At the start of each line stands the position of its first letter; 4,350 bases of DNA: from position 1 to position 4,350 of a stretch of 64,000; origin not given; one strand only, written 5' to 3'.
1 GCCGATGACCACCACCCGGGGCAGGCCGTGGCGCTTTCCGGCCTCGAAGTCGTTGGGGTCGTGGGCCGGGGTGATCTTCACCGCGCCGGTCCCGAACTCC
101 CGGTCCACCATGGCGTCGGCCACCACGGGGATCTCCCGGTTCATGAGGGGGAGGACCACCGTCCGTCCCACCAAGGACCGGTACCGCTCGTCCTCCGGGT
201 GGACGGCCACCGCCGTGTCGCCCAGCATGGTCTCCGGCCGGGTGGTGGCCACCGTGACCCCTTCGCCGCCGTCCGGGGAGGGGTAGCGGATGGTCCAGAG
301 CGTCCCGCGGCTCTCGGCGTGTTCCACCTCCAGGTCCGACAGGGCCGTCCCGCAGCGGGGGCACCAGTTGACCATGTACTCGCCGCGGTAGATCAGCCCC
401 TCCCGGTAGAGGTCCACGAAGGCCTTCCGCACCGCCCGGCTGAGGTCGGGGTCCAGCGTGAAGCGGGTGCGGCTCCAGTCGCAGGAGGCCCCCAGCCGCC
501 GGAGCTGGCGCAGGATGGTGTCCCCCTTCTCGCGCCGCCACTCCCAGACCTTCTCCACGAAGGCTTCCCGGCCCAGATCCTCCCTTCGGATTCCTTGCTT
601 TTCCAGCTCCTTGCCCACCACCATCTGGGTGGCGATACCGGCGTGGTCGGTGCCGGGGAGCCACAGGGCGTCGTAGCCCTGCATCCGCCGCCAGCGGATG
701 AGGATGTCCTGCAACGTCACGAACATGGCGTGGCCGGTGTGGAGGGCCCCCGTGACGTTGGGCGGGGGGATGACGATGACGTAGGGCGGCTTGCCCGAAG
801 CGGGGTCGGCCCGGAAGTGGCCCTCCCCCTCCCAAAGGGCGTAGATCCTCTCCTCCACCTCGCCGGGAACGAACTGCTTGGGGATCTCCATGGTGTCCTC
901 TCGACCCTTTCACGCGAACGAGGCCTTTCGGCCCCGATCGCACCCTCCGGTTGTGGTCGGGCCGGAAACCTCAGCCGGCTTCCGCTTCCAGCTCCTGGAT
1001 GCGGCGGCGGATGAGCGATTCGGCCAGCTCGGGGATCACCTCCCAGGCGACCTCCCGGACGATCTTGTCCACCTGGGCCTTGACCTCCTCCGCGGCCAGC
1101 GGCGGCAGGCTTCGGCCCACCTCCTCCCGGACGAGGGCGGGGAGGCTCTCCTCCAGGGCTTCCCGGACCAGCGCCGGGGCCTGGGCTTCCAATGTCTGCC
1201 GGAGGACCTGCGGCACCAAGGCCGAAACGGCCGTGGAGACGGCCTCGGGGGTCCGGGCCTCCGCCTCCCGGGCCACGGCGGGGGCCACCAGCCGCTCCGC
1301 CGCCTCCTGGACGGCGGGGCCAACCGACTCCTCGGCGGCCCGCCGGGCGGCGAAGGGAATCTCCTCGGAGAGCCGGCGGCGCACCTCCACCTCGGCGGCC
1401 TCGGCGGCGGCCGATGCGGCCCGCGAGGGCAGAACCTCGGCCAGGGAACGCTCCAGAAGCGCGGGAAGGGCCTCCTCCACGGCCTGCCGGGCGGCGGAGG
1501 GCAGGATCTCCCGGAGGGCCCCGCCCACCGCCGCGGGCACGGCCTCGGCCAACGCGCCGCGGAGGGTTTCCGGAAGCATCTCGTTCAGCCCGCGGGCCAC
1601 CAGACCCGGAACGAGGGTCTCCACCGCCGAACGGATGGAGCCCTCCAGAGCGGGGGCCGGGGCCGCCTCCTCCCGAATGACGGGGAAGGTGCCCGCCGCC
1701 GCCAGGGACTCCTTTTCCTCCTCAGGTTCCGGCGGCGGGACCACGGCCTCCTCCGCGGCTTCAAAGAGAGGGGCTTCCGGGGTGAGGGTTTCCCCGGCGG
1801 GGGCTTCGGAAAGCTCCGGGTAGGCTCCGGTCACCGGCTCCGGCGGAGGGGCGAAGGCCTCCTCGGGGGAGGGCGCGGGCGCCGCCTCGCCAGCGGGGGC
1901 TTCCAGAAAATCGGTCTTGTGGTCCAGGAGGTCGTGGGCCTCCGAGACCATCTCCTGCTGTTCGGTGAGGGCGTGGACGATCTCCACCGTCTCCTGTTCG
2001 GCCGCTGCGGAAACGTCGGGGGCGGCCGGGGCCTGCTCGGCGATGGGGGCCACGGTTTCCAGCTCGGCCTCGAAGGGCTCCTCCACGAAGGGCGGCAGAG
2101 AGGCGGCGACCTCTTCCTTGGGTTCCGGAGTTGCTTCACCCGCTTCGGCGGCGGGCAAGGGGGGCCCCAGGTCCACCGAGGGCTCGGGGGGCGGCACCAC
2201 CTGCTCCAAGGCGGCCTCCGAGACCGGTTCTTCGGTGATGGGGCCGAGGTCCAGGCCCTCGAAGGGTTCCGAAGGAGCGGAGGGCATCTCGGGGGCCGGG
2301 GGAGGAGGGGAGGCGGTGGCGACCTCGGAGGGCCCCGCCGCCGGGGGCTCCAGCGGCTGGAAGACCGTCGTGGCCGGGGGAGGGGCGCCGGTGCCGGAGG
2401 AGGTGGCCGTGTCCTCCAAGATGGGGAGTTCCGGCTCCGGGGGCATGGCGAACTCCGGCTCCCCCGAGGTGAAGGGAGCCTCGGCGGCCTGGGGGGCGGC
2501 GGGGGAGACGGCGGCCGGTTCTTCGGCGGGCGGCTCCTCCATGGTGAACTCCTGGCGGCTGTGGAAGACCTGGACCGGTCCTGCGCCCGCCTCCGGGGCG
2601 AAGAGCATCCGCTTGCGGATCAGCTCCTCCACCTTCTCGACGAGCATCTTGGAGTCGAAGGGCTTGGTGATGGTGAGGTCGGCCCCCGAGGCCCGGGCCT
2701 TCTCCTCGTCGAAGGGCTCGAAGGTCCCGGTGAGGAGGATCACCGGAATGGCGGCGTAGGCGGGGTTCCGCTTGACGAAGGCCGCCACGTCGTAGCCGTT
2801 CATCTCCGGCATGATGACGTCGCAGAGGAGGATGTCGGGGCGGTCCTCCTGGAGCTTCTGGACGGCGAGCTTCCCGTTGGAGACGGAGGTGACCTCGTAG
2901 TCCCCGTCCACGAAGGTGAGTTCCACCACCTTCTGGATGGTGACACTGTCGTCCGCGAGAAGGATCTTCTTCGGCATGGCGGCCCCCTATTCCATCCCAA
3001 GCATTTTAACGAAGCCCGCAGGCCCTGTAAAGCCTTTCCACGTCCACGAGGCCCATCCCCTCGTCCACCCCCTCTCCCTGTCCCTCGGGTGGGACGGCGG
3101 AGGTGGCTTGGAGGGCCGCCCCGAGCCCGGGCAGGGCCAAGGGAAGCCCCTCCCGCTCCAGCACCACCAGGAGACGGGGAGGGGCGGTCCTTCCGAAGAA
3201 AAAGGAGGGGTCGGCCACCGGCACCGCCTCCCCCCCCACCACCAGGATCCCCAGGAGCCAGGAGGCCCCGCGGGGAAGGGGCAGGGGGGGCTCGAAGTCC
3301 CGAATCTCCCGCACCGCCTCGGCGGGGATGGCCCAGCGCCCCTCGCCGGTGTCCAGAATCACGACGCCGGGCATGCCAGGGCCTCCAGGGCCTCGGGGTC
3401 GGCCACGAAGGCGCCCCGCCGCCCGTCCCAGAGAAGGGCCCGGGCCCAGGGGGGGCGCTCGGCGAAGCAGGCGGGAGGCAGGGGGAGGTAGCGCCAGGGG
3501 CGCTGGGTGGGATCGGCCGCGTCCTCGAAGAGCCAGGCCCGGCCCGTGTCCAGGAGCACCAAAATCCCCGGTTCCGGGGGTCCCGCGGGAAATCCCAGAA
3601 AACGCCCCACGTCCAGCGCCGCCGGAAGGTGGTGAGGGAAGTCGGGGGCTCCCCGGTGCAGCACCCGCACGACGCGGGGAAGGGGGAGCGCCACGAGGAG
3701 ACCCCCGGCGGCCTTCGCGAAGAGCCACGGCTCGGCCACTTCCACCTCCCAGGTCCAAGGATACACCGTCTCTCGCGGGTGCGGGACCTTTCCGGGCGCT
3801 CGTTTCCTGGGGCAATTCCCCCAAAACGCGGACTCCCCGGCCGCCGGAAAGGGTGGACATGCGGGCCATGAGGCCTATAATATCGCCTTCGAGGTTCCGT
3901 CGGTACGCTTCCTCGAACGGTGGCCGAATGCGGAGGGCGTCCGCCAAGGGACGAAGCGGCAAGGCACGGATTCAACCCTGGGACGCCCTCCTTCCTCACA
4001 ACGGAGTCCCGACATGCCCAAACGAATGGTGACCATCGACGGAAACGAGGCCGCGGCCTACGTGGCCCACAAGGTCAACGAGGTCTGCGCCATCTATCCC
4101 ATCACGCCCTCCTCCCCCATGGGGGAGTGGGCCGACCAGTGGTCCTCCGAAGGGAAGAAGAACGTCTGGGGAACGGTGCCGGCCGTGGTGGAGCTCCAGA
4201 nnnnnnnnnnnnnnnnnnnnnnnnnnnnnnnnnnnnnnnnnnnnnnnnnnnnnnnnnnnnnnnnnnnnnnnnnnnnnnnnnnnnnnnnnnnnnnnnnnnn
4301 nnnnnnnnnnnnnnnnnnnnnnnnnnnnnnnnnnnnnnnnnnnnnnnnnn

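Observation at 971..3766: Two single-domain CheW-like proteins upstream of a RomR-like receiver with a giant disordered linker, all feeding into valS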

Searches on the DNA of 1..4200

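Call 77: search_rna_families(source=window, start=1, end=4200, threshold=evalue, max_evalue=0.1)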
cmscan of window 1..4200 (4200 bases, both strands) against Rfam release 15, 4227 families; matches with E-value up to 0.1: 0.
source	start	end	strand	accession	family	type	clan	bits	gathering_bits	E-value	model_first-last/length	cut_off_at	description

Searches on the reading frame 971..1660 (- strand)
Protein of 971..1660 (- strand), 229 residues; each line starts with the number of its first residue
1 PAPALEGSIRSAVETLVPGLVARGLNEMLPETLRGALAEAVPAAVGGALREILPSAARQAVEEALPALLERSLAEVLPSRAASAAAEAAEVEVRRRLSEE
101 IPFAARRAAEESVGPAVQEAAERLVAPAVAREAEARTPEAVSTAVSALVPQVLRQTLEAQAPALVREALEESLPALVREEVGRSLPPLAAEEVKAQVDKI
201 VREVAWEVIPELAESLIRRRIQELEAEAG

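Call 9: search_protein_families(library=ncbifam, proteins=[window:971-1660:-], max_evalue=1)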
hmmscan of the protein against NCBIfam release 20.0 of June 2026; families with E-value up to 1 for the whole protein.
window:971-1660:- (229 aa): 3 families
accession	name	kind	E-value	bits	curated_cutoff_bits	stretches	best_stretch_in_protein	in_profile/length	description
NF033740.0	MarP_fam_protase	equivalog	0.089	11.8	250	1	53-197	42-186/390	MarP family serine protease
TIGR00359.1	cello_pts_IIC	equivalog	0.094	11.7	434.45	1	136-207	167-238/424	PTS cellobiose transporter subunit IIC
TIGR00410.1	lacE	subfamily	0.094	11.7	236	1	136-207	167-238/424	PTS system, lactose/cellobiose family IIC component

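Call 10: find_homologous_proteins(query=window:974-1660:-, max_evalue=0.001)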
Query window:974-1660:-: 8000 candidates shared short words with the query, none scored E <= 0.001.

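Call 16: search_protein_representatives(protein=window:974-1660:-)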
Query: 229 residues. Proteins with E-value up to 0.001 (for the whole library): 57; up to 1e-10: 8; up to 1e-30: 1. The best 57 are listed.
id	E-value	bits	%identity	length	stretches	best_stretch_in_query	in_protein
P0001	1.3e-82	293.3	83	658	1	1-229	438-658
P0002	1.1e-28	117.3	47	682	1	2-229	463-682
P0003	1.3e-14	71.5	43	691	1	39-229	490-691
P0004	4.3e-13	66.5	41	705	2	131-227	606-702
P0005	2.5e-11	60.7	35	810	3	15-175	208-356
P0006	3.3e-11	60.3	32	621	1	12-229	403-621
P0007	8.3e-11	59.0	37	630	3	129-228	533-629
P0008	1.0e-10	58.7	36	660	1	30-229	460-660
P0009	6.2e-10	56.2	35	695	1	39-229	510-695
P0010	2.1e-09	54.5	45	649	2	162-229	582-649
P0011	2.4e-09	54.2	47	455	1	123-229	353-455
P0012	2.8e-09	54.0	37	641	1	24-229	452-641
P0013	8.5e-09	52.5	30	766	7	12-79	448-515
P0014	8.5e-08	49.2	25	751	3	25-219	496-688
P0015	1.4e-07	48.5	35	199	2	20-83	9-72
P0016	4.6e-07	46.8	30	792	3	24-215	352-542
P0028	5.0e-05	40.1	51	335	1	147-228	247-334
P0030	8.5e-05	39.4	57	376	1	183-229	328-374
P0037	2.5e-04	37.9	58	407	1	187-229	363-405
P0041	3.1e-04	37.6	64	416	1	188-226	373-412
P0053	7.0e-04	36.4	46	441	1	163-224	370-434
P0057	9.9e-04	35.9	65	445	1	188-227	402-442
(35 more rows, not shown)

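Call 19: search_protein_families(library=pfam, proteins=[P0002, P0004, P0028, P0037, P0053, P0057, P0005, P0013, P0014, P0016], max_evalue=0.01)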
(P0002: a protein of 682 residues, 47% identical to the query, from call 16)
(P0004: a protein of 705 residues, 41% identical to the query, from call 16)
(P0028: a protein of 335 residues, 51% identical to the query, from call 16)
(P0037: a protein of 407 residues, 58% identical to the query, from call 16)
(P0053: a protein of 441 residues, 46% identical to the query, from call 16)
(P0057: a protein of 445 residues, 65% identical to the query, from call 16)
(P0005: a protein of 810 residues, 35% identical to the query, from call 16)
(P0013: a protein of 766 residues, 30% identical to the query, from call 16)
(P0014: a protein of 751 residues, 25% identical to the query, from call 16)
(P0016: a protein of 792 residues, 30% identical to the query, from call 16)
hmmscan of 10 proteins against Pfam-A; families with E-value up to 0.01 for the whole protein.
P0002 (682 aa): 1 family
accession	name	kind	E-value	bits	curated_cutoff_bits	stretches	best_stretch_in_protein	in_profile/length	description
PF00072.30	Response_reg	-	2.6e-21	76.3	30.2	1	5-116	1-110/111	Response regulator receiver domain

P0004 (705 aa): 1 family
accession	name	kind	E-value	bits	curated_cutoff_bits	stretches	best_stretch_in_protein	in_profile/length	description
PF00072.30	Response_reg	-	7.6e-23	81.2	30.2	1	5-116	1-110/111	Response regulator receiver domain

P0028 (335 aa): 1 family
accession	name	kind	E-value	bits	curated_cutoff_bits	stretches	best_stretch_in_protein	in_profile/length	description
PF00072.30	Response_reg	-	2.6e-21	76.3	30.2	1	4-115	1-110/111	Response regulator receiver domain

P0037 (407 aa): 1 family
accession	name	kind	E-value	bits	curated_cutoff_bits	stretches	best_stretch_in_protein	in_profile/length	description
PF00072.30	Response_reg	-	6.5e-24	84.7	30.2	1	5-116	1-110/111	Response regulator receiver domain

P0053 (441 aa): 2 families
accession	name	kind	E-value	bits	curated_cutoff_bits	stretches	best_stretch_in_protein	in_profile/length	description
PF00072.30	Response_reg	-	7.2e-15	55.6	30.2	1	5-114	1-109/111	Response regulator receiver domain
PF16718.10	IFS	-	0.0075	16.8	30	1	362-415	109-161/164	Immunity factor for SPN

P0057 (445 aa): 1 family
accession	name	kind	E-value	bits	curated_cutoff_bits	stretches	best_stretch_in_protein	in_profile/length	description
PF00072.30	Response_reg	-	8e-22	78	30.2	1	4-115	1-110/111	Response regulator receiver domain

P0005 (810 aa): 3 families
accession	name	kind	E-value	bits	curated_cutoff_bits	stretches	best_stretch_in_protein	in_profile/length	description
PF04286.17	DUF445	-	2.7e-07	31.3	33.8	1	280-559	77-325/368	Protein of unknown function (DUF445)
PF14809.11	TGT_C1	-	0.0019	18.9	25.3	0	311-334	28-51/70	C1 domain of tRNA-guanine transglycosylase dimerisation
PF00771.25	FHIPEP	-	0.0071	15.3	29.1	1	294-521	418-641/657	FHIPEP family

P0013 (766 aa): 4 families
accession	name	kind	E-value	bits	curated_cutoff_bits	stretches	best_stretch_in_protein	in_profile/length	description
PF23227.1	HEAT_MROH2B_C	-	1.9e-06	27.7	27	1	545-632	27-112/304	MROH2B-like, HEAT repeats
PF14967.11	FAM70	-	2e-05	24.6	27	0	283-312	204-233/323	FAM70 protein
PF12717.13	Cnd1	-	0.005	17.3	26.4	0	532-607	18-86/162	non-SMC mitotic condensation complex subunit 1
PF02985.28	HEAT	-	0.0055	17.3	23.5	0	537-565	2-30/31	HEAT repeat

P0014 (751 aa): 0 families

P0016 (792 aa): 1 family
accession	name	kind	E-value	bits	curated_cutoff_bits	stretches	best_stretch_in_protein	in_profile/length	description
PF04286.17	DUF445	-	0.0013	19.1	33.8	0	215-466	74-336/368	Protein of unknown function (DUF445)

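Call 51: find_encoding_contigs(protein=P0057, flank=6000, max_places=3)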
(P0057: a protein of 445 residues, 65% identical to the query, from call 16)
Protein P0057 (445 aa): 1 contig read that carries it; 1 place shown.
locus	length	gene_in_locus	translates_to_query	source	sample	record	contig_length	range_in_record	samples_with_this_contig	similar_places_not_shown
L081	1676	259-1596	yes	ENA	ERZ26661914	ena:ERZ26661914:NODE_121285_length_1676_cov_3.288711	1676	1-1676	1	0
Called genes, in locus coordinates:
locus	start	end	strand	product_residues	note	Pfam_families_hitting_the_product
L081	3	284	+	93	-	?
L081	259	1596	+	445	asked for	PF00072:Response_reg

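Call 52: find_encoding_contigs(protein=P0041, flank=6000, max_places=3)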
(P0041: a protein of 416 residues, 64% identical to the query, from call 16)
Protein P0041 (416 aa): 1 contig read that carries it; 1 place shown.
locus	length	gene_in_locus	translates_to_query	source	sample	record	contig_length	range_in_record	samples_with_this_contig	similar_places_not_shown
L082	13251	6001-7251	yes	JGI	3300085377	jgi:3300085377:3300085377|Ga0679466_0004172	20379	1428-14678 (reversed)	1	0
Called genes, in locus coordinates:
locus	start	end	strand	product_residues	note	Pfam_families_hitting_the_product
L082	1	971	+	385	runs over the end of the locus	PF02771:Acyl-CoA_dh_N, PF02770:Acyl-CoA_dh_M, PF00441:Acyl-CoA_dh_1, PF08028:Acyl-CoA_dh_2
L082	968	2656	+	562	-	PF01642:MM_CoA_mutase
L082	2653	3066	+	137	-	PF02310:B12-binding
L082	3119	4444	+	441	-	PF00108:Thiolase_N, PF02803:Thiolase_C (weak), PF22691:Thiolase_C_1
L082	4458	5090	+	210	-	PF12172:zf-ChsH2, PF01796:OB_ChsH2_C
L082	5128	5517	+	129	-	PF01584:CheW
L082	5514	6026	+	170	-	PF01584:CheW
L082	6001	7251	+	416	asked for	PF00072:Response_reg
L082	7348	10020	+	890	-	PF00133:tRNA-synt_1, PF09334:tRNA-synt_1g, PF13603:tRNA-synt_1_2, PF09334:tRNA-synt_1g (weak), PF08264:Anticodon_1, PF10458:Val_tRNA-synt_C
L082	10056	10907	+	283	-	PF02749:QRPTase_N, PF01729:QRPTase_C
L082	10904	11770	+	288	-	PF03099:BPL_LplA_LipB, PF02237:BPL_C (faint)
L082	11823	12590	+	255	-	PF03309:Pan_kinase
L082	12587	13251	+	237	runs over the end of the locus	-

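Call 53: find_encoding_contigs(protein=P0028, flank=6000, max_places=3)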
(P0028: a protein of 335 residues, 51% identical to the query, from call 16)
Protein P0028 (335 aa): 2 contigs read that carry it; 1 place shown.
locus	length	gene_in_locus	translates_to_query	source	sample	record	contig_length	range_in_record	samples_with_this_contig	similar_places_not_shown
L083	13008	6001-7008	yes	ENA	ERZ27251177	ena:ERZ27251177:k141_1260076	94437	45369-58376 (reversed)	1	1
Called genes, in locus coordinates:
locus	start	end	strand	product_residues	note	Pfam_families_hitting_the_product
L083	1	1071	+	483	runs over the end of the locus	PF00309:Sigma54_AID, PF04963:Sigma54_CBD, PF04552:Sigma54_DBD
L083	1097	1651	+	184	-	PF02482:Ribosomal_S30AE, PF16321:Ribosom_S30AE_C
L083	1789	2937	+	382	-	PF02771:Acyl-CoA_dh_N, PF02770:Acyl-CoA_dh_M, PF00441:Acyl-CoA_dh_1, PF08028:Acyl-CoA_dh_2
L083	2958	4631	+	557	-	PF01642:MM_CoA_mutase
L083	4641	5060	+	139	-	PF02310:B12-binding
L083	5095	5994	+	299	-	PF01584:CheW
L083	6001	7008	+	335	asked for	PF00072:Response_reg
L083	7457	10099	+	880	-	PF00133:tRNA-synt_1, PF09334:tRNA-synt_1g (weak), PF13603:tRNA-synt_1_2 (weak), PF08264:Anticodon_1, PF10458:Val_tRNA-synt_C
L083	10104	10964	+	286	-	PF02749:QRPTase_N, PF01729:QRPTase_C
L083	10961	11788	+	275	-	PF03099:BPL_LplA_LipB, PF16917:BPL_LplA_LipB_2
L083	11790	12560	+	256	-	PF03309:Pan_kinase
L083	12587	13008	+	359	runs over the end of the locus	PF01451:LMWPc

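Call 54: find_encoding_contigs(protein=P0053, flank=6000, max_places=3)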
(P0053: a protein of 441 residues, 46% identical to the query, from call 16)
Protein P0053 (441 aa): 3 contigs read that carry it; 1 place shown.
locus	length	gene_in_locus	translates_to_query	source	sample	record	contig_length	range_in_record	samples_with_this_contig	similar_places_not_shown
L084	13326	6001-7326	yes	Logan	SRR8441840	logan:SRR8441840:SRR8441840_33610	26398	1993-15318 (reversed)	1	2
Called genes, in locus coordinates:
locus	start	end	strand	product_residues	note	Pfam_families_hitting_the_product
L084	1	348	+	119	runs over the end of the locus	PF02643:DUF192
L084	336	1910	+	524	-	PF16697:Yop-YscD_cpl, PF00498:FHA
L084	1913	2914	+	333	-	PF16697:Yop-YscD_cpl, PF00498:FHA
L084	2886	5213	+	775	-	PF16697:Yop-YscD_cpl, PF00498:FHA, PF16697:Yop-YscD_cpl, PF07719:TPR_2 (faint)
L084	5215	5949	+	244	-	PF13672:PP2C_2 (weak), PF07228:SpoIIE (weak)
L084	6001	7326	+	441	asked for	PF00072:Response_reg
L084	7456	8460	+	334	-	-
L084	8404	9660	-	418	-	PF01610:DDE_Tnp_ISL3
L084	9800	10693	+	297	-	-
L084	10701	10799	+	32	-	-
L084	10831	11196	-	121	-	PF25212:HVO_A0114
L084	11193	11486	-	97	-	-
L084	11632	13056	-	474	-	PF01637:ATPase_2, PF13173:AAA_14 (weak)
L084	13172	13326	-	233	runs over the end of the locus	PF03099:BPL_LplA_LipB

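Call 65: find_encoding_contigs(protein=P0037, flank=6000, max_places=2)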
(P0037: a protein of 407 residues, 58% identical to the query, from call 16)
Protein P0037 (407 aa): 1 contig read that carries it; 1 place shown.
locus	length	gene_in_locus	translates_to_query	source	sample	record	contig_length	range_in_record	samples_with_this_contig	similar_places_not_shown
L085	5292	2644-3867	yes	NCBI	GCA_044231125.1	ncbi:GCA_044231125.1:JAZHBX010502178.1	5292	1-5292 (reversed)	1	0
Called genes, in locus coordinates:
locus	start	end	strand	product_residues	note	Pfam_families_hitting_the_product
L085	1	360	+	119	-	?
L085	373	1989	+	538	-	PF01642:MM_CoA_mutase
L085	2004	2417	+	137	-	PF02310:B12-binding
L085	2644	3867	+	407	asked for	PF00072:Response_reg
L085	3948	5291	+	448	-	?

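Call 66: find_encoding_contigs(protein=P0030, flank=6000, max_places=2)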
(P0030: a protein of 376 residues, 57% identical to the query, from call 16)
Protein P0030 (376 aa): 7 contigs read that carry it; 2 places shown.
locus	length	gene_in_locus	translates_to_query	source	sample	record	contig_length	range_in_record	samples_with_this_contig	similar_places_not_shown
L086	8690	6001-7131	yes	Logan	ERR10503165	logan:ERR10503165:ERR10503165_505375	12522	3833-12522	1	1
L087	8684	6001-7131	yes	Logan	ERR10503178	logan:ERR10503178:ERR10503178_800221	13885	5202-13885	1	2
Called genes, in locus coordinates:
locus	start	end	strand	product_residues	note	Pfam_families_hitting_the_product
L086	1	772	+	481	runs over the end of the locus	PF00309:Sigma54_AID, PF04963:Sigma54_CBD, PF04552:Sigma54_DBD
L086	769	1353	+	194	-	PF02482:Ribosomal_S30AE, PF16321:Ribosom_S30AE_C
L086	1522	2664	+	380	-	PF02771:Acyl-CoA_dh_N, PF02770:Acyl-CoA_dh_M, PF00441:Acyl-CoA_dh_1, PF22924:ACOX_C_alpha1 (faint), PF08028:Acyl-CoA_dh_2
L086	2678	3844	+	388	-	PF02771:Acyl-CoA_dh_N, PF02770:Acyl-CoA_dh_M, PF00441:Acyl-CoA_dh_1, PF08028:Acyl-CoA_dh_2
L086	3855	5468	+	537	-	PF01642:MM_CoA_mutase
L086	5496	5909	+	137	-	PF02310:B12-binding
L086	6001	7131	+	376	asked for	PF00072:Response_reg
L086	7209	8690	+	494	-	?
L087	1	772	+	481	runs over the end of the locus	PF00309:Sigma54_AID, PF04963:Sigma54_CBD, PF04552:Sigma54_DBD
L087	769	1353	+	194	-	PF02482:Ribosomal_S30AE, PF16321:Ribosom_S30AE_C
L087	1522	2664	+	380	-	PF02771:Acyl-CoA_dh_N, PF02770:Acyl-CoA_dh_M, PF00441:Acyl-CoA_dh_1, PF22924:ACOX_C_alpha1 (faint), PF08028:Acyl-CoA_dh_2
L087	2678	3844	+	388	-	PF02771:Acyl-CoA_dh_N, PF02770:Acyl-CoA_dh_M, PF00441:Acyl-CoA_dh_1, PF08028:Acyl-CoA_dh_2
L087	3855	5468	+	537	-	PF01642:MM_CoA_mutase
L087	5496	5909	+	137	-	PF02310:B12-binding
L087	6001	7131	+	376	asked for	PF00072:Response_reg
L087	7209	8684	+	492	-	?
